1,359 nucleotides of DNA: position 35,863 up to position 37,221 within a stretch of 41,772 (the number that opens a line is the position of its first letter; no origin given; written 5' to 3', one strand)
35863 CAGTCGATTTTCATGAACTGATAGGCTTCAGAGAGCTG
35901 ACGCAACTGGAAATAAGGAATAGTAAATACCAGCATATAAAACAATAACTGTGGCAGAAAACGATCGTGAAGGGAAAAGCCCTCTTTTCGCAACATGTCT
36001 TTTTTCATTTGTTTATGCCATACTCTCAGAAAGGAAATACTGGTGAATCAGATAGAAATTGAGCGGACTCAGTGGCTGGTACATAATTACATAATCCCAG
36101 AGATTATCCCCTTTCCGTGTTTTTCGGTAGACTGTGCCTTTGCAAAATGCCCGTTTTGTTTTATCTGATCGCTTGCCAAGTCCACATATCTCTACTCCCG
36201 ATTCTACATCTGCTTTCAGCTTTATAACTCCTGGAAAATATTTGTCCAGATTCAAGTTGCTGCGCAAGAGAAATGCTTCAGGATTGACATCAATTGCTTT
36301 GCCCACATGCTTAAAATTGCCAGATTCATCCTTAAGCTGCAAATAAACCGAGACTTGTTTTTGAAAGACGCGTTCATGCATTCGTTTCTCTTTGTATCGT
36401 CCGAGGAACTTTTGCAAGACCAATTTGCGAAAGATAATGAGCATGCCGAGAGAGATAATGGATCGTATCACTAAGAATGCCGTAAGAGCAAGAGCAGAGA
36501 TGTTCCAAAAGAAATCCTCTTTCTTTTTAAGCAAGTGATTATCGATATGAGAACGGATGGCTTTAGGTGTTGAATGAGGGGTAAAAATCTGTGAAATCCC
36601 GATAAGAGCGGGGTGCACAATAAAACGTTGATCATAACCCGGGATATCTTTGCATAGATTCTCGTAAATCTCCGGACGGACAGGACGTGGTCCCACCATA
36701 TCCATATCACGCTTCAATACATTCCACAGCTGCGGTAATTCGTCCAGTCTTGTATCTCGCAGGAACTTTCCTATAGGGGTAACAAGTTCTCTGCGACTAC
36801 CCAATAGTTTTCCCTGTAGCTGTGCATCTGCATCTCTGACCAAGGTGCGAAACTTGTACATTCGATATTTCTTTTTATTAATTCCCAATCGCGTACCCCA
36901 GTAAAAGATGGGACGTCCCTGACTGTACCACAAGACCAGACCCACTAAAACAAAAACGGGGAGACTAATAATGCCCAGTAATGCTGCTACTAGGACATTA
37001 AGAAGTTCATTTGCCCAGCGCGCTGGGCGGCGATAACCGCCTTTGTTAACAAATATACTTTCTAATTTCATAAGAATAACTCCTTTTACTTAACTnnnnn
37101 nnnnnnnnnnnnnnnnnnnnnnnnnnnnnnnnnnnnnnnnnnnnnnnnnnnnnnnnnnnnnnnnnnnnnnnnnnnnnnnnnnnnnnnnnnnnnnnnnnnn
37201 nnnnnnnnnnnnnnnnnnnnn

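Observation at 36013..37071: Priming phosphoglycosyl transferase fused to a PilZ-like domain: candidate c-di-GMP gate on the first committed step of a Wzx/Wzy-type EPS pathway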

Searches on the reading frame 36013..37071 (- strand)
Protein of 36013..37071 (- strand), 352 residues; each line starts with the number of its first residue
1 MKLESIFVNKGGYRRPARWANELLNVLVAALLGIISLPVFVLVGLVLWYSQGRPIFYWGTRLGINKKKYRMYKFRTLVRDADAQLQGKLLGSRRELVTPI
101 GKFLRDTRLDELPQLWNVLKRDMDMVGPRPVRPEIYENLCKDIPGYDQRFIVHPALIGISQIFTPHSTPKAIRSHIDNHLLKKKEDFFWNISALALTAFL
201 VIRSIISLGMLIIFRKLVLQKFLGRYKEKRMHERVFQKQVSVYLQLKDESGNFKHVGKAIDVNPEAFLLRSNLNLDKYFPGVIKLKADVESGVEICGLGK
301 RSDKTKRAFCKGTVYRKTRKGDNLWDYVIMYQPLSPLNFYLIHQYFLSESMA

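Call 3: search_protein_families(library=pfam, proteins=[window:36013-37071:-], max_evalue=10)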
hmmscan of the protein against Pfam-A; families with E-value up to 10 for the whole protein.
window:36013-37071:- (352 aa): 1 family
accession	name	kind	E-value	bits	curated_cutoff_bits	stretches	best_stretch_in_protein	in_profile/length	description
PF02397.22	Bac_transf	-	1.5e-39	135.9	27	1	23-202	3-178/179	Bacterial sugar transferase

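Call 4: search_protein_families(library=ncbifam, proteins=[window:36013-37071:-], max_evalue=10)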
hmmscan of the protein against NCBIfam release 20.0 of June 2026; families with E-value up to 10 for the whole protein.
window:36013-37071:- (352 aa): 10 families
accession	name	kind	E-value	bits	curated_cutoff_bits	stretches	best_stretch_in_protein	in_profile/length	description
TIGR03025.1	EPS_sugtrans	subfamily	8.1e-44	150.6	295.55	1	5-167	242-404/445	exopolysaccharide biosynthesis polyprenyl glycosylphosphotransferase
TIGR03013.1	EpsB_2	subfamily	8.5e-39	133.9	393.35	1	19-167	253-400/443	TIGR03013 family XrtA/PEP-CTERM system glycosyltransferase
TIGR03023.1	WcaJ_sugtrans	equivalog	2.9e-35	122.4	410.75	1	4-162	246-403/453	undecaprenyl-phosphate glucose phosphotransferase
TIGR03022.1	WbaP_sugtrans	subfamily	1.4e-30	106.9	403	1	14-164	252-413/456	undecaprenyl-phosphate galactose phosphotransferase WbaP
NF052601.1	undeca_RfbP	equivalog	3.1e-28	98.7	330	1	21-199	45-233/244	undecaprenyl-phosphate galactose phosphotransferase family protein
NF007518.0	PRK10124.1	equivalog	4.1e-22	78.6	684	1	25-162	278-414/464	undecaprenyl-phosphate glucose phosphotransferase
NF050817.1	PolSacchBiosHfsE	equivalog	2e-20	73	750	1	24-131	275-382/467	polysaccharide biosynthesis protein HfsE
NF011751.0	PRK15204.1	equivalog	7.2e-19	67.7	907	1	14-203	273-471/476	undecaprenyl-phosphate galactose phosphotransferase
NF045514.1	glycotran_HepC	equivalog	1.7e-16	60.2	140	1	16-131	112-212/220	heterocyst development glycosyltransferase HepC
NF041877.1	EPS_EpsZ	equivalog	2.9e-16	59.1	800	1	23-162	268-414/459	exopolysaccharide biosynthesis polyisoprenyl-phosphate hexose-1-phosphate transferase EpsZ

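Call 6: search_solved_structures(query=window:36013-37071:-, max_evalue=1, show_alignments=2)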
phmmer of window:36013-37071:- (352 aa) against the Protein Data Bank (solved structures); distinct sequences matched with E-value up to 1: 7.
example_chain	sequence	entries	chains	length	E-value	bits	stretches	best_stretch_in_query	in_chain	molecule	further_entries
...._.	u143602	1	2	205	8.2e-21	77.8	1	20-167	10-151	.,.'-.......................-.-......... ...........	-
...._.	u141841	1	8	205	3.8e-20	75.6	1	20-164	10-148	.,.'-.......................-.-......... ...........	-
8t53_A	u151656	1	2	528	1.2e-18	70.6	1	14-203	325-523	Undecaprenyl-phosphate galactose phosphotransferase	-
30us_A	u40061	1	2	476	1.5e-12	50.6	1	33-194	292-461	UDP-Gal::undecaprenolphosphate Gal-1-P transferase WbaP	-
30wc_A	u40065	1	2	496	1.6e-12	50.5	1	17-194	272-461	Undecaprenyl-phosphate galactose phosphotransferase WbaP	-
9s7s_A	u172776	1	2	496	1.6e-12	50.5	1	17-194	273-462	UDP-Gal::undecaprenolphosphate Gal-1-P transferase WbaP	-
9s8l_A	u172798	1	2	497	1.6e-12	50.5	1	17-194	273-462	UDP-Gal::undecaprenolphosphate Gal-1-P transferase WbaP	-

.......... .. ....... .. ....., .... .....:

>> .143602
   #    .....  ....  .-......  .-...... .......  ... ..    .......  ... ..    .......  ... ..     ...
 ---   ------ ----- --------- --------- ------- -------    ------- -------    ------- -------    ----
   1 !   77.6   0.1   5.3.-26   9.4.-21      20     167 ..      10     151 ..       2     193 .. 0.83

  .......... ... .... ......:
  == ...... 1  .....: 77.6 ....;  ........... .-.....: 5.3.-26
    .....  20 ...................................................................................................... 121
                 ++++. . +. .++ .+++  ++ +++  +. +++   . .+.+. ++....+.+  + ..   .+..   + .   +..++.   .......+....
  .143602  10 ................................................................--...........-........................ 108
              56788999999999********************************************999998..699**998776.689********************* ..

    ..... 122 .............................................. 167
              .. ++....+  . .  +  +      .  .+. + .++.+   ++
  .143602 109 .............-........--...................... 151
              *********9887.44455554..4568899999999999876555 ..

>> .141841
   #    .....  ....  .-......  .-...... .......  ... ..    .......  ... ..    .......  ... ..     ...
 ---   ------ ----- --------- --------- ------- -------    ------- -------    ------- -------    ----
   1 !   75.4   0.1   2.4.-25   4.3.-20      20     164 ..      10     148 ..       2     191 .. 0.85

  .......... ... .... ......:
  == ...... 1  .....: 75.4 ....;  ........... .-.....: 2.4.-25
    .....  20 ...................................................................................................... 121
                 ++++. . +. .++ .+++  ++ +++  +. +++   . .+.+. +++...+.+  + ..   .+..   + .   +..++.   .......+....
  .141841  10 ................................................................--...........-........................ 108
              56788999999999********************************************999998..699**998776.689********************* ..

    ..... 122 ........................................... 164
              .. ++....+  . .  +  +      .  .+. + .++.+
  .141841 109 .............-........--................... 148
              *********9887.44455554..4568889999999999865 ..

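Call 18: search_protein_families(library=pfam, alignment_id=A1, max_evalue=1)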
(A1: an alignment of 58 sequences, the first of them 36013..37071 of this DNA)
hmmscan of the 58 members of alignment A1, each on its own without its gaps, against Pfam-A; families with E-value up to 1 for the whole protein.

A. member 1, window:36013-37071:- (352 aa): 1 family
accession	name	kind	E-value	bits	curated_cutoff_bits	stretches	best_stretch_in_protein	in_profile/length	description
PF02397.22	Bac_transf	-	1.5e-39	135.9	27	1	23-202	3-178/179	Bacterial sugar transferase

B. families by the number of members that match (of 58 scanned): 17 families
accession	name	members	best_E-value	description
PF02397.22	Bac_transf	58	2.4e-47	Bacterial sugar transferase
PF07238.19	PilZ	1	0.0014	PilZ domain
PF02393.21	US22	1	0.027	US22 like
PF15963.11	Myb_DNA-bind_7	1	0.04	Myb DNA-binding like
PF16405.10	DUF5013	1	0.045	Domain of unknown function (DUF5013)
PF02366.24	PMT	1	0.071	Dolichyl-phosphate-mannose-protein mannosyltransferase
PF14753.11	FAM221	1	0.077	Protein FAM221A/B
PF25416.1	GRHL1_C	1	0.1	GRHL1-like, C-terminal domain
PF16106.10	DUF4824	1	0.12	Domain of unknown function (DUF4824)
PF10724.14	DUF2516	1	0.13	Protein of unknown function (DUF2516)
PF20209.3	DUF6570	1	0.13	Domain of unknown function (DUF6570)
PF02682.21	CT_C_D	1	0.14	Carboxyltransferase domain, subdomain C and D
PF20009.4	GEVED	1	0.16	GEVED domain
PF25716.1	BPP1_LPA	1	0.18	Late promoter-activating protein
PF11857.13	DUF3377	1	0.2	Domain of unknown function (DUF3377)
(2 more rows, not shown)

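Call 23: predict_structure(protein=window:36013-37071:-)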
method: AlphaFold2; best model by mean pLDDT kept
length: 352 residues; sequences in the alignment: 1
mean_pLDDT: 52.0   pTM: 0.28
mean pLDDT of the five models: 52.0, 49.1, 48.6, 45.9, 44.1
residues with pLDDT >= 90: 1; 70-90: 53; 50-70: 121; < 50: 177
segments of 3 or more residues with pLDDT < 50: 1-14, 51-65, 86-97, 121-177, 179-182, 235-237, 269-272, 280-291, 299-307, 311-352
pLDDT, mean of each block of 10 residues (from residue 1): 35 52 79 79 68 39 48 60 50 48 57 55 40 42 36 29 34 45 60 77 84 81 62 50 58 59 53 50 43 52 46 39 33 40 40 30
secondary structure, 60 per line:
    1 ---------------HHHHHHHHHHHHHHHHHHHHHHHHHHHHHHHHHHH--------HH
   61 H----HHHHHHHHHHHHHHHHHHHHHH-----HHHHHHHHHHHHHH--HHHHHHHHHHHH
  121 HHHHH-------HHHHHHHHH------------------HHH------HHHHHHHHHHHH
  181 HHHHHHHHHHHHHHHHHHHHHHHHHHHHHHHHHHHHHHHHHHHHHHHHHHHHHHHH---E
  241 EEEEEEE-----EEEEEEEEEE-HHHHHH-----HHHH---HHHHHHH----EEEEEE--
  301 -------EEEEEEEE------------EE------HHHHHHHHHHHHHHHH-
elements in order: H16-50 H66-87 H93-106 H109-125 H133-141 H169-236 E240-247 E253-262 H264-269 H275-278 H282-288 E293-298 E308-315 H336-351

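Call 31: find_encoding_contigs(protein=window:36013-37071:-, flank=10000, max_places=4)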
Protein window:36013-37071:- (352 aa): 5 contigs read that carry it; 3 places shown.
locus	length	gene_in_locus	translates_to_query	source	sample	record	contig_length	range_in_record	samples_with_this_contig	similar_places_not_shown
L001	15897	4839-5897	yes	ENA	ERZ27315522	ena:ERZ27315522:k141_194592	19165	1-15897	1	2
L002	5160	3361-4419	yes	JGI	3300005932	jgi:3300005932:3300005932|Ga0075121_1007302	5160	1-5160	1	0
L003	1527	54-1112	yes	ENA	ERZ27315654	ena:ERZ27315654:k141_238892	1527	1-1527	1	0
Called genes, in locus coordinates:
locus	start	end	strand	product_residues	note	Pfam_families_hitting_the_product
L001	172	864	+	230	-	PF00512:HisKA, PF02518:HATPase_c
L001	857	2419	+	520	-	PF01590:GAF, PF00989:PAS (weak), PF13188:PAS_8 (weak), PF00512:HisKA, PF02518:HATPase_c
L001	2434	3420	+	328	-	PF00072:Response_reg, PF13487:HD_5, PF01966:HD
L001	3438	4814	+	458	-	PF00072:Response_reg, PF01590:GAF (faint), PF13492:GAF_3 (faint), PF00990:GGDEF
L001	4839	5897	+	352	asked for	PF02397:Bac_transf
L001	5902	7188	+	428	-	PF04932:Wzy_C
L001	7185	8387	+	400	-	PF00535:Glycos_transf_2, PF13641:Glyco_tranf_2_3, PF13632:Glyco_trans_2_3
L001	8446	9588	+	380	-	PF13439:Glyco_transf_4, PF20706:GT4-conflict (weak), PF00534:Glycos_transf_1, PF13692:Glyco_trans_1_4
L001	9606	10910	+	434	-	PF03721:UDPG_MGDP_dh_N, PF00984:UDPG_MGDP_dh, PF03720:UDPG_MGDP_dh_C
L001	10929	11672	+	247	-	PF08003:Methyltransf_9 (weak), PF13489:Methyltransf_23, PF05175:MTS (weak), PF06325:PrmA (weak), PF13847:Methyltransf_31, PF08241:Methyltransf_11, PF08242:Methyltransf_12, PF13649:Methyltransf_25, +1 more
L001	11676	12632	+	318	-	PF00535:Glycos_transf_2, PF13641:Glyco_tranf_2_3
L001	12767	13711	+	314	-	PF00535:Glycos_transf_2, PF10111:Glyco_tranf_2_2 (weak), PF13641:Glyco_tranf_2_3 (weak)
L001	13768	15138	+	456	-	PF00534:Glycos_transf_1, PF13692:Glyco_trans_1_4, PF13524:Glyco_trans_1_2 (weak)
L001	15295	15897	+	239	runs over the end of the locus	PF02388:FemAB (weak)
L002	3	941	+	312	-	?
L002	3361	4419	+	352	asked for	PF02397:Bac_transf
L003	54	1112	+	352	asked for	PF02397:Bac_transf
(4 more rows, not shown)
